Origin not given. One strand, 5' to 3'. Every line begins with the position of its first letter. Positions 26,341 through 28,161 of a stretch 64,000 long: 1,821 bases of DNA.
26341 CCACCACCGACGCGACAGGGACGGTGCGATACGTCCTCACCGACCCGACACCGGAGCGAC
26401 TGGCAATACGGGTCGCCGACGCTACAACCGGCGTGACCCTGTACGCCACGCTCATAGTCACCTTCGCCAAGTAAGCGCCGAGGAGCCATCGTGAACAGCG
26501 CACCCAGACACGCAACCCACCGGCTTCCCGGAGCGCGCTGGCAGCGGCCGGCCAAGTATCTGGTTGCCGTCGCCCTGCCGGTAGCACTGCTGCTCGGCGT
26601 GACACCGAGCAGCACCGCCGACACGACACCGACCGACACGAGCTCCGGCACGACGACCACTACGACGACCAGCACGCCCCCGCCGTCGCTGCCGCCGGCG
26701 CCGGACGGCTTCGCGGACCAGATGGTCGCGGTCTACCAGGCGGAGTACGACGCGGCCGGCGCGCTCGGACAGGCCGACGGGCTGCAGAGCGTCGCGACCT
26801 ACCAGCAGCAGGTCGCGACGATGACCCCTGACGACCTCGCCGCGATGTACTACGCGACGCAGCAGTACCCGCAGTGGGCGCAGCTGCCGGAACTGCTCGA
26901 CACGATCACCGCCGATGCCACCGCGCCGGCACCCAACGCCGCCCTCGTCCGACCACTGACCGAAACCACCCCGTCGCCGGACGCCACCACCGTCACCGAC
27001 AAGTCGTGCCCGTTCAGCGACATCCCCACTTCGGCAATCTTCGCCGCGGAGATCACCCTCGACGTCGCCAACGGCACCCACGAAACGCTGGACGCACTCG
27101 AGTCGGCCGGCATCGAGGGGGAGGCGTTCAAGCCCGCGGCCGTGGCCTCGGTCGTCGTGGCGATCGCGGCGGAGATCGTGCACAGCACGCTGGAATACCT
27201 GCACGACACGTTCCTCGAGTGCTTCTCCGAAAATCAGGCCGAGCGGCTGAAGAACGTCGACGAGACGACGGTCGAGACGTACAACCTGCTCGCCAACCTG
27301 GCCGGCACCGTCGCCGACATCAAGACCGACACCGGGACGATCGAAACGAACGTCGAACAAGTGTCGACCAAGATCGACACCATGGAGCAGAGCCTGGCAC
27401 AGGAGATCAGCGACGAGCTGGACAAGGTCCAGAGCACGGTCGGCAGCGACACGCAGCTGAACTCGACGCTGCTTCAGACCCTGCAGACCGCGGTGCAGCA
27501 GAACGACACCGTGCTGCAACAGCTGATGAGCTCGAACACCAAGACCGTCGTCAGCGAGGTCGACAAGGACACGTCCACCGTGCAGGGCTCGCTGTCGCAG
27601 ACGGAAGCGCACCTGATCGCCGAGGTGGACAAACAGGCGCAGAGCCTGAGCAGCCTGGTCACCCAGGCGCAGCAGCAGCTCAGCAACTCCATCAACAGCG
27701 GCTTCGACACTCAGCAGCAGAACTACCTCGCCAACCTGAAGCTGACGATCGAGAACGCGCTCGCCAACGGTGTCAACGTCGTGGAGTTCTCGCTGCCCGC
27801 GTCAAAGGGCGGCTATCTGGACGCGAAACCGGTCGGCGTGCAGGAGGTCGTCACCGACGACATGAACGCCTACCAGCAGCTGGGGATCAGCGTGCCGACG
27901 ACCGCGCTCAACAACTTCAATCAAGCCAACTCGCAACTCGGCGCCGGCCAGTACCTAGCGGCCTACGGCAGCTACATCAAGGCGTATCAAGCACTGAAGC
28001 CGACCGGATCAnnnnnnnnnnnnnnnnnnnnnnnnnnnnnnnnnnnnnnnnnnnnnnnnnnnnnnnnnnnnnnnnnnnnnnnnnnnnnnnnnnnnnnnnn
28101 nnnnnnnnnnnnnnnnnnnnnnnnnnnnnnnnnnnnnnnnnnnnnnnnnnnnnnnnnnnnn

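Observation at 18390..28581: SARP/AfsR-type regulator coupled to a secreted three-gene Big_1 / hendecad coiled-coil / lipoprotein module, abutting tRNA-Arg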

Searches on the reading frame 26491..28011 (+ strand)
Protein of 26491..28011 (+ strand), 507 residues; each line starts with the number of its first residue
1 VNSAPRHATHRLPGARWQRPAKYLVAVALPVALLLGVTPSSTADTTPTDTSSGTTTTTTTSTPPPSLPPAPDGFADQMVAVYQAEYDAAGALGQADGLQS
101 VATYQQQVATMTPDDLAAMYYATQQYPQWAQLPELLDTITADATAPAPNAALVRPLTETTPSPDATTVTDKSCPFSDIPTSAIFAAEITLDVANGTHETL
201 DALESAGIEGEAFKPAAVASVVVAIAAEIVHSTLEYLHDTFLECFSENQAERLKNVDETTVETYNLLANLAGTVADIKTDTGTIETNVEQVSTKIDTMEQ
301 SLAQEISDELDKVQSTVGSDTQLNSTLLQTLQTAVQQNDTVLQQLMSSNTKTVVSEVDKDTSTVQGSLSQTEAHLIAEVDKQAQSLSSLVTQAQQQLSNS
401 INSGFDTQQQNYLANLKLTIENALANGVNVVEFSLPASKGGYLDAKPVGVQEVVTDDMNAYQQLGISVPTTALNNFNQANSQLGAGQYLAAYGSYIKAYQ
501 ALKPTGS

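Call 8: search_protein_families(library=pfam, proteins=[window:26491-28011:+], max_evalue=0.01)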
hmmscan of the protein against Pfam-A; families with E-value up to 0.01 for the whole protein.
window:26491-28011:+ (507 aa): 1 family
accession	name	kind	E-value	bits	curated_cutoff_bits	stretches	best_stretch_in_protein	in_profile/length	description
PF01442.23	Apolipoprotein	-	0.0062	16.7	90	0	279-401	4-134/190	Apolipoprotein A1/A4/E domain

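Call 9: search_protein_families(library=ncbifam, proteins=[window:26491-28011:+], max_evalue=0.01)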
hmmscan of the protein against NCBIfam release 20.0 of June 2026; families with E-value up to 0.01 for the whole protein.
window:26491-28011:+ (507 aa): 1 family
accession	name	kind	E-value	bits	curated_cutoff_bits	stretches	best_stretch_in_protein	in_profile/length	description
NF043078.1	MMSYN1_0168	equivalog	0.0083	14.8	800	1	267-421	147-300/649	oligopeptide ABC transporter ATP-binding protein OppF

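Call 13: find_homologous_proteins(query=window:26491-28011:+)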
Query window:26491-28011:+ (507 aa): 11 proteins with E <= 0.001 among 8000 candidates.
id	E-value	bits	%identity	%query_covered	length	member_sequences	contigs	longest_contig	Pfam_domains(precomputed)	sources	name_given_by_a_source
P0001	0.0e+0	1073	100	100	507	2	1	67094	-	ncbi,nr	ncbi:MAG TPA: hypothetical protein VFT67_15795 [Jatrophihabitantaceae bacterium]|nr:hypothetical pro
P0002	4.9e-265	897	83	100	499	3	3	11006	-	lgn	-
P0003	6.3e-261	884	92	87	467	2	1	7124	-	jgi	jgi:hypothetical protein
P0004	1.5e-87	312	41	86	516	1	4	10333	-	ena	-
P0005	5.9e-87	310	40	86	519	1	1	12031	-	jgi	jgi:hypothetical protein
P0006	5.3e-72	261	37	88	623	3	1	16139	-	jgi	-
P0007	1.9e-70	256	36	83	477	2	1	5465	PF01442.24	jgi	-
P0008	7.2e-63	231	35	86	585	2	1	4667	-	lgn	-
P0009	1.7e-61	227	34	90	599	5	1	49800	-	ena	-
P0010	1.1e-52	198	32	85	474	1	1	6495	-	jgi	jgi:hypothetical protein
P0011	2.5e-27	114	28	46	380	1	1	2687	-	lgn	-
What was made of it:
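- Checked: NCBI's own call for the helical protein (P0001, 507 aa, 100% identity and coverage) agrees with this start (call 13).
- There are weak 11-mer apolipoprotein-like hits (call 8; P0007 carries a precomputed PF01442 hit, call 13).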

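Call 15: find_encoding_contigs(protein=P0009, flank=10000, max_places=3)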
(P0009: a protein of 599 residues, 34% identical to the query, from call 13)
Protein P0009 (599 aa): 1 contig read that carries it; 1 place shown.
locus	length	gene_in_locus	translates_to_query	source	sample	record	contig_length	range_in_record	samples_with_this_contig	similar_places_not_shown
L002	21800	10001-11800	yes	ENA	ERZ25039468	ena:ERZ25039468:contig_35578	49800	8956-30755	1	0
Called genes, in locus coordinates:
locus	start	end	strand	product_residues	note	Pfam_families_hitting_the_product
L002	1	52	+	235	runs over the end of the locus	PF00072:Response_reg, PF00486:Trans_reg_C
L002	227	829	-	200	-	PF02518:HATPase_c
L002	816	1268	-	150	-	PF00672:HAMP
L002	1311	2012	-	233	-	PF00072:Response_reg, PF00486:Trans_reg_C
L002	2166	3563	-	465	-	PF07508:Recombinase, PF13408:Zn_ribbon_recom (weak)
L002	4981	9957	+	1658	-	PF17789:MG4 (faint), PF02369:Big_1, PF09134:Invasin_D3 (weak), PF02369:Big_1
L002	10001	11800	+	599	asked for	-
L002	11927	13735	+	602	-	-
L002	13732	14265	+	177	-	-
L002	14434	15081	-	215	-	PF00072:Response_reg, PF00196:GerE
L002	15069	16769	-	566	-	PF07730:HisKA_3, PF02518:HATPase_c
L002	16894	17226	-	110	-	PF00144:Beta-lactamase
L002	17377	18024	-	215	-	-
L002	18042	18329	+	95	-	-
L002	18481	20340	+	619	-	PF19291:TREH_N, PF00723:Glyco_hydro_15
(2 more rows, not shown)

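Call 16: find_encoding_contigs(protein=P0006, flank=10000, max_places=3)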
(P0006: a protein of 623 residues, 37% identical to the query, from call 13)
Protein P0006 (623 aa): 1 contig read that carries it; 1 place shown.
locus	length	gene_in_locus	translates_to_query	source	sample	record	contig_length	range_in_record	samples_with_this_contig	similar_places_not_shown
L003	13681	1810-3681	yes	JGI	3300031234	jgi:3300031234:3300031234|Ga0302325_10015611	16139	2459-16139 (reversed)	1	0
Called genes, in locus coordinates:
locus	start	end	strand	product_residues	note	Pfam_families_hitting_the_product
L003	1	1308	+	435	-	?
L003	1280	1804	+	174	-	-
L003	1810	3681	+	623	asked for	-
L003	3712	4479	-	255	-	PF02585:PIG-L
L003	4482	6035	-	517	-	PF13440:Polysacc_synt_3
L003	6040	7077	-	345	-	PF00535:Glycos_transf_2, PF13641:Glyco_tranf_2_3 (faint)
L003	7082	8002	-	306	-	PF04203:Sortase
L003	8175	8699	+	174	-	PF01451:LMWPc (weak)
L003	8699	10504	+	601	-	PF13196:DUF4012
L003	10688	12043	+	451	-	PF00535:Glycos_transf_2, PF04138:GtrA_DPMS_TM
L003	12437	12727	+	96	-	-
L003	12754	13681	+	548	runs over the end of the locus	PF13727:CoA_binding_3, PF02397:Bac_transf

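Call 17: find_encoding_contigs(protein=P0005, flank=10000, max_places=3)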
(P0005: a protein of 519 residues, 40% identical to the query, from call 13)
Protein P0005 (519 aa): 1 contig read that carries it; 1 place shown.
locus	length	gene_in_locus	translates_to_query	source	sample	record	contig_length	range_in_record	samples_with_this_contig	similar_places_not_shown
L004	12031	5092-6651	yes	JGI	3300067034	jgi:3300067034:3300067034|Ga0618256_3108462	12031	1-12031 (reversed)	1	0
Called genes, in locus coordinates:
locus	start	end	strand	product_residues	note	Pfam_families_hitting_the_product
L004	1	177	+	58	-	?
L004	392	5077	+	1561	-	PF17789:MG4 (faint), PF26591:DUF8186_C (faint), PF02369:Big_1, PF09134:Invasin_D3 (weak), PF02369:Big_1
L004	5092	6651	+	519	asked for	-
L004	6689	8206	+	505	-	-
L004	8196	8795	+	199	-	-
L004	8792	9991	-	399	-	PF00067:p450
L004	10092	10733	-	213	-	PF00440:TetR_N, PF16859:TetR_C_11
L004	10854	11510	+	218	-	PF04542:Sigma70_r2, PF04545:Sigma70_r4, PF08281:Sigma70_r4_2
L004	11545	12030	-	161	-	?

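Call 18: find_encoding_contigs(protein=P0004, flank=10000, max_places=3)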
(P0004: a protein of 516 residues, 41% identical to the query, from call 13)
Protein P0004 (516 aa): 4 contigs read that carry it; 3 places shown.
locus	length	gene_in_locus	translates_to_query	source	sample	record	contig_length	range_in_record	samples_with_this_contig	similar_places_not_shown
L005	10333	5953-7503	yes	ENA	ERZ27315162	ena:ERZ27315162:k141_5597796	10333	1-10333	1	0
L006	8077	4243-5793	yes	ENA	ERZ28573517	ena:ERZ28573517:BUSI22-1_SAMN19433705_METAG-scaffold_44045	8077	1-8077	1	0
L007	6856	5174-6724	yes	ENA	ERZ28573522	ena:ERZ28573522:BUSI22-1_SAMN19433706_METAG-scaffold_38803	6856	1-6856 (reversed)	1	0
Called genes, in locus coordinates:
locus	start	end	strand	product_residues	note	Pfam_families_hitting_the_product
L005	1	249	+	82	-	?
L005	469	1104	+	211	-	PF04978:MST, PF12867:DinB_2 (weak)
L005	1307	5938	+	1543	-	PF17789:MG4 (faint), PF02369:Big_1, PF09134:Invasin_D3 (weak), PF02369:Big_1, PF09134:Invasin_D3 (weak), PF02369:Big_1 (weak)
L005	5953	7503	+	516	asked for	-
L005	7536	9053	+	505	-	-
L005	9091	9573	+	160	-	-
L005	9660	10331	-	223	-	?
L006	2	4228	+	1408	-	?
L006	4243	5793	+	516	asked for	-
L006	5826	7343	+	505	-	-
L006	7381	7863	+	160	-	-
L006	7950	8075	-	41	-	?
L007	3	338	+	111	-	?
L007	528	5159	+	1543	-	PF17789:MG4 (faint), PF02369:Big_1, PF09134:Invasin_D3 (weak), PF02369:Big_1, PF09134:Invasin_D3 (weak), PF02369:Big_1 (weak)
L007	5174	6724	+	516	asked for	-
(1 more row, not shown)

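Call 25: search_solved_structures(query=A1, max_evalue=10)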
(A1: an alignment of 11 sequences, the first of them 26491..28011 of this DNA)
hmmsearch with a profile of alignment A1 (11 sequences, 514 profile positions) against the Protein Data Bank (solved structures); distinct sequences matched with E-value up to 10: 23.
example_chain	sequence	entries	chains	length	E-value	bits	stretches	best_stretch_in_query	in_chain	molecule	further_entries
7zr2_A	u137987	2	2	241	0.00093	21.4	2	354-399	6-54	Spike protein S2',Chimeric protein mimic of SARS-CoV-2 Spike HR1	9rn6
2bez_C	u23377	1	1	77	0.011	17.9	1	354-399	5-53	Spike glycoprotein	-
5zvm_A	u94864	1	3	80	0.012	17.7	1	349-399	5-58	Spike glycoprotein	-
1wyy_A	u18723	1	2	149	0.035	16.2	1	348-400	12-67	E2 Glycoprotein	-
7r95_A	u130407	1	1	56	0.036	16.2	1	355-399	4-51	Spike protein S2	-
1zv8_A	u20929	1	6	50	0.052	15.7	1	355-398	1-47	E2 glycoprotein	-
8vya_A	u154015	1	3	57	0.054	15.6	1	350-398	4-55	SARS-CoV-2 Omicron variant spike glycoprotein N-terminal heptad repeat domain (Q954H)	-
6x45_C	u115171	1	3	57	0.054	15.6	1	350-398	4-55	Spike protein S2'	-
9tlt_A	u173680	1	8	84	0.058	15.5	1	277-354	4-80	Sc-apCC-2-KLHL20-4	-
7c53_A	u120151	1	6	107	0.15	14.2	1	349-399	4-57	Spike protein S2',pan-CoVs inhibitor EK1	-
7tik_A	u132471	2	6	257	0.28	13.3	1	353-402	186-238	Ferritin, Dps family protein and Spike protein S2' chimera | Scaffolded Spike protein S2' HR1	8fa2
8fa1_A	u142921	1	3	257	0.29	13.2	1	353-402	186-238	Ferritin, Dps family protein and Spike protein S2' chimera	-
2etd_A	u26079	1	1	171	0.47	12.5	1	307-383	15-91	lemA protein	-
6gao_A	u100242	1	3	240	0.61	12.2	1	268-380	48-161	Outer capsid protein sigma-1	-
1wnc_A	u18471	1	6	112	0.77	11.8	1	355-398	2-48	E2 glycoprotein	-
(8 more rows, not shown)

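Call 34: find_encoding_contigs(protein=P0002, flank=10000, max_places=3)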
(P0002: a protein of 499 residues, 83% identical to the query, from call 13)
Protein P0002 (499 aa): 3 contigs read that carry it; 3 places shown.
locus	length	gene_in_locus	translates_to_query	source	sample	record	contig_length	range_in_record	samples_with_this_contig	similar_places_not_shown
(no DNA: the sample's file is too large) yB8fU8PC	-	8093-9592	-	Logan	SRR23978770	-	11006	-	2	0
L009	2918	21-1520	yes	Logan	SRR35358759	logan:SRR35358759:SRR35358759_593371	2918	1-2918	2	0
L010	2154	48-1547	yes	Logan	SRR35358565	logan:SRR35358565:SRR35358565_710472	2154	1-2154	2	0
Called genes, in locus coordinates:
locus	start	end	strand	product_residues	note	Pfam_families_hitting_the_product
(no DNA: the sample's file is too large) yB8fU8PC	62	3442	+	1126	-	PF03704:BTAD, PF13191:AAA_16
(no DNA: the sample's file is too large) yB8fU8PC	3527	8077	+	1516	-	PF17789:MG4 (faint), PF09134:Invasin_D3 (weak), PF02369:Big_1, PF09134:Invasin_D3 (weak), PF02369:Big_1 (weak), PF09134:Invasin_D3, PF02369:Big_1, PF09134:Invasin_D3 (weak), +1 more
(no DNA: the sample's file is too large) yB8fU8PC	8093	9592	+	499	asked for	-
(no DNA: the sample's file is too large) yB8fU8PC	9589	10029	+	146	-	-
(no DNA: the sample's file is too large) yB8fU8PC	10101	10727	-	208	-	-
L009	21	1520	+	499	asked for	-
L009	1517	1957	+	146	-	-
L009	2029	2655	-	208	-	-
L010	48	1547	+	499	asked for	-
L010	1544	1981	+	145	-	-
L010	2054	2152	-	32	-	?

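Call 38: search_protein_families(library=padloc, proteins=[window:26491-28011:+], max_evalue=0.01)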
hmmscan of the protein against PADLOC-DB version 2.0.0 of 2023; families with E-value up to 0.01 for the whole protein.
window:26491-28011:+ (507 aa): 4 families
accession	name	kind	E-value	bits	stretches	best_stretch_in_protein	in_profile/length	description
PDLC00648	ZorA3|ZorA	-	6e-05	20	1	217-417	286-482/692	MotA/ExbB/TolQ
PDLC00640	ZorA2|ZorA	-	0.00044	17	1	283-426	382-531/590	MotA/ExbB/TolQ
PDLC03865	LmuB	-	0.0009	15.5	1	259-418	532-696/1007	-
PDLC00551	JetC2|JetC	-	0.002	14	1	247-422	863-1037/1365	DUF3584 domain; MukB-like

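Call 39: predict_structure(alignment_id=A1)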
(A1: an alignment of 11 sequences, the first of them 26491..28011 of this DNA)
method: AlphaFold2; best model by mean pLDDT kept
length: 507 residues; sequences in the alignment: 11
mean_pLDDT: 50.4   pTM: 0.31
mean pLDDT of the five models: 50.4, 46.5, 46.4, 42.2, 40.8
residues with pLDDT >= 90: 1; 70-90: 101; 50-70: 130; < 50: 275
segments of 3 or more residues with pLDDT < 50: 1-46, 48-65, 146-169, 206-213, 249-346, 349-409, 430-437, 505-507
pLDDT, mean of each block of 10 residues (from residue 1): 32 32 26 28 33 33 54 83 72 65 80 74 63 67 47 26 40 54 51 55 49 50 53 58 55 38 28 29 33 31 31 32 37 44 45 41 38 43 43 40 40 60 62 47 67 82 77 88 79 83 56
secondary structure, 60 per line:
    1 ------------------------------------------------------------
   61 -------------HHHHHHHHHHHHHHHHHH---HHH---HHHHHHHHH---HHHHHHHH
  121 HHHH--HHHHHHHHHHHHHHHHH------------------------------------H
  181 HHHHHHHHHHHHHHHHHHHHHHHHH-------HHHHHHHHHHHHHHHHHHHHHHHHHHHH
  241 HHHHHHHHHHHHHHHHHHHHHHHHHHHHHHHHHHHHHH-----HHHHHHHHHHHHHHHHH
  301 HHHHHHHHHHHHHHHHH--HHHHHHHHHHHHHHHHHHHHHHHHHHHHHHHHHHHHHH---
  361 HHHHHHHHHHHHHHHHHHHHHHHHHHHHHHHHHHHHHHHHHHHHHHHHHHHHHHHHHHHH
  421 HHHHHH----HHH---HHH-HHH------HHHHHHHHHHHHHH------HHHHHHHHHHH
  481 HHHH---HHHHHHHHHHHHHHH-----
elements in order: H74-91 H101-109 H113-124 H127-143 H180-205 H213-278 H284-317 H320-357 H361-426 H450-463 H470-484 H488-502
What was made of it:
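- The AF2 model of the helical protein is poor (pLDDT 50, call 39).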

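Call 43: search_protein_representatives(alignment_id=A1)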
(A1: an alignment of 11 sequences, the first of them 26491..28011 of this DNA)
Query: 11 sequences, 514 profile positions. Proteins with E-value up to 0.001 (for the whole library): 397; up to 1e-10: 148; up to 1e-30: 83. The best 150 are listed.
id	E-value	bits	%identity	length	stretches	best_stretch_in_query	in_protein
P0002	5.3e-203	692.0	-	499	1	5-513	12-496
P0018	2.8e-182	623.7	-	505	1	7-513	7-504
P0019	1.8e-173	594.6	-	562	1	5-512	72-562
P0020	1.4e-172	591.7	-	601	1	5-512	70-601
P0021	1.0e-167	575.6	-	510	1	7-512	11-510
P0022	6.4e-152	523.5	-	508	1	18-511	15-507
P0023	6.7e-152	523.5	-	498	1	3-511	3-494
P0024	2.1e-147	508.6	-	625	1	6-512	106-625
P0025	7.3e-127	440.8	-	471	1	39-513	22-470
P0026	1.1e-126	440.2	-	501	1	9-512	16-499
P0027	2.2e-123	429.3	-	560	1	4-511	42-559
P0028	1.3e-113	397.1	-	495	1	8-511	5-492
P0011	4.9e-102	358.9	-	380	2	8-285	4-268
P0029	4.4e-90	319.5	-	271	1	242-513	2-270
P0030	1.4e-88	314.6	-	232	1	283-512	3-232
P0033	1.1e-73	265.4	-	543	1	15-511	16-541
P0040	1.6e-58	215.4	-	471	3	404-512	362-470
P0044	2.3e-52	195.1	-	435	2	404-512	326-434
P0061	8.8e-46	173.3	-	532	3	403-512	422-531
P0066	1.2e-43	166.3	-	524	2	386-511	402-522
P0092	1.3e-33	133.2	-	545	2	343-512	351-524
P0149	4.7e-12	62.1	-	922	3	276-512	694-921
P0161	7.4e-11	58.1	-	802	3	343-511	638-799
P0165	2.0e-10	56.7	-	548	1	24-511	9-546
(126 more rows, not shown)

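Call 44: fold_search(model_id=the predicted structure, library=pdb)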
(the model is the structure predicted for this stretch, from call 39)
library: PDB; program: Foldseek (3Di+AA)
matches with E <= 10: 360; with E <= 0.001: 0
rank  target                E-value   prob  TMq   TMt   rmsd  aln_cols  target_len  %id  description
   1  2ib0_B                2.9e-01  0.72  0.11  0.33  17.3       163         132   14  Crystal structure of a conserved hypothetical protein, rv2844, from Mycobacterium tuberculosis (released 2006-09-26)
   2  7r5k_K0               5.9e-01  0.08  0.09  0.05  39.7       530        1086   13  Human nuclear pore complex (constricted) (released 2022-06-22)
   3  2ib0_A                9.1e-01  0.44  0.11  0.33  17.3       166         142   14  Crystal structure of a conserved hypothetical protein, rv2844, from Mycobacterium tuberculosis (released 2006-09-26)
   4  8qae_A                9.5e-01  0.21  0.13  0.26  15.8       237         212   10  X-ray crystal structure of a de novo designed single-chain antiparallel 6-helix alpha-helical barrel, sc-apCC-6-SLLA (released 2024-07-03)
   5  6u1s_A                1.0e+00  0.30  0.15  0.22  27.9       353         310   12  Cryo-EM structure of a de novo designed 16-helix transmembrane nanopore, TMHC8_R. (released 2020-08-19)
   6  4cmy_S                1.0e+00  0.16  0.11  0.25  21.9       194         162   17  Chlorobium tepidum Ferritin (released 2014-11-26)
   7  1yo7_A                1.2e+00  0.35  0.13  0.39  12.9       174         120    9  Re-engineering topology of the homodimeric ROP protein into a single-chain 4-helix bundle (released 2005-02-15)
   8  2c41_F                1.3e+00  0.23  0.11  0.30  22.4       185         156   14  X-ray structure of Dps from Thermosynechococcus elongatus (released 2006-10-11)
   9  6wgu                  1.3e+00  0.16  0.12  0.27  23.0       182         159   12  Mycobacterium tuberculosis pduO-type ATP:cobalamin adenosyltransferase (released 2021-01-20)
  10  1tt9_A                1.3e+00  0.15  0.13  0.12  19.4       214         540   16  Structure of the bifunctional and Golgi associated formiminotransferase cyclodeaminase octamer (released 2005-06-28)
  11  2g2d                  1.4e+00  0.15  0.11  0.26  22.2       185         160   12  Crystal structure of a putative pduO-type ATP:cobalamin adenosyltransferase from Mycobacterium tuberculosis (released 2006-03-28)
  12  3hiu_B                1.5e+00  0.10  0.07  0.19  21.1       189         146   11  The crystal structure of protein (XCC3681) from Xanthomonas campestris pv. campestris str. ATCC 33913 (released 2009-07-14)
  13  7vg4_A                1.7e+00  0.12  0.11  0.22  19.4       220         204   10  10,5-methenyltetrahydrofolate cyclohydrolase from Methylobacterium extorquens AM1 strain (released 2022-07-06)
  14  8v9o_C                1.8e+00  0.20  0.13  0.29  14.8       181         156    9  Imaging scaffold engineered to bind the therapeutic protein target BARD1 (released 2024-05-15)
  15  9iig_M                1.8e+00  0.10  0.11  0.24  19.1       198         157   11  Cryo-EM structure of hetero-bacterioferritin SoBfr12 from Shewanella oneidensis (released 2025-04-30)
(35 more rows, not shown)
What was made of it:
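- On ClyA-type / binary alpha-pore-forming toxins: Foldseek found nothing at E<0.29, but the query model was low-confidence (pLDDT 50; calls 39, 44).
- Tried and rejected: Foldseek on it was uninformative (calls 39, 44).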

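Call 46: search_protein_families(library=pfam, proteins=[P0040, P0044, P0066, P0092, P0149, P0161, P0165, P0033, P0061], max_evalue=0.1)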
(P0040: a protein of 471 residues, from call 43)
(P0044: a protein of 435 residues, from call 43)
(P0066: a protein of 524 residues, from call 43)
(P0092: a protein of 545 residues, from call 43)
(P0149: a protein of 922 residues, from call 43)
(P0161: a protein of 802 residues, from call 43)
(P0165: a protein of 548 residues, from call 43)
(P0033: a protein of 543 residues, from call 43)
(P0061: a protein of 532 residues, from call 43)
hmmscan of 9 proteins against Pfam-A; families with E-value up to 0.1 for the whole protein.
P0040 (471 aa): 0 families

P0044 (435 aa): 0 families

P0066 (524 aa): 0 families

P0092 (545 aa): 0 families

P0149 (922 aa): 3 families
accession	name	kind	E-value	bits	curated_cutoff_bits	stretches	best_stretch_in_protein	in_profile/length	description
PF04513.17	Baculo_PEP_C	-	0.013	16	38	1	468-536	47-118/140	Baculovirus polyhedron envelope protein, PEP, C terminus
PF01442.23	Apolipoprotein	-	0.024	14.8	90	1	710-818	36-144/190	Apolipoprotein A1/A4/E domain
PF24151.2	ArlX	-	0.089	12.7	28.7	0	789-840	54-105/229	ArlX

P0161 (802 aa): 3 families
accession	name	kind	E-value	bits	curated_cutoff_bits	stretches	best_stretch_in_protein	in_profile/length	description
PF04513.17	Baculo_PEP_C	-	0.0012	19.3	38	1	466-526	58-118/140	Baculovirus polyhedron envelope protein, PEP, C terminus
PF10109.15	Phage_TAC_7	-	0.026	15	25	0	232-265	43-76/79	Phage tail assembly chaperone proteins, E, or 41 or 14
PF14357.11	DUF4404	-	0.08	14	27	0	211-269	11-66/83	Domain of unknown function (DUF4404)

P0165 (548 aa): 0 families

P0033 (543 aa): 2 families
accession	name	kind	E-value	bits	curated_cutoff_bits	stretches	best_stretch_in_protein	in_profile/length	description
PF06103.16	DUF948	-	0.034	14.7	37.2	0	306-359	21-77/89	Bacterial protein of unknown function (DUF948)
PF04513.17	Baculo_PEP_C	-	0.038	14.5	38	0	385-467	25-102/140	Baculovirus polyhedron envelope protein, PEP, C terminus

P0061 (532 aa): 0 families
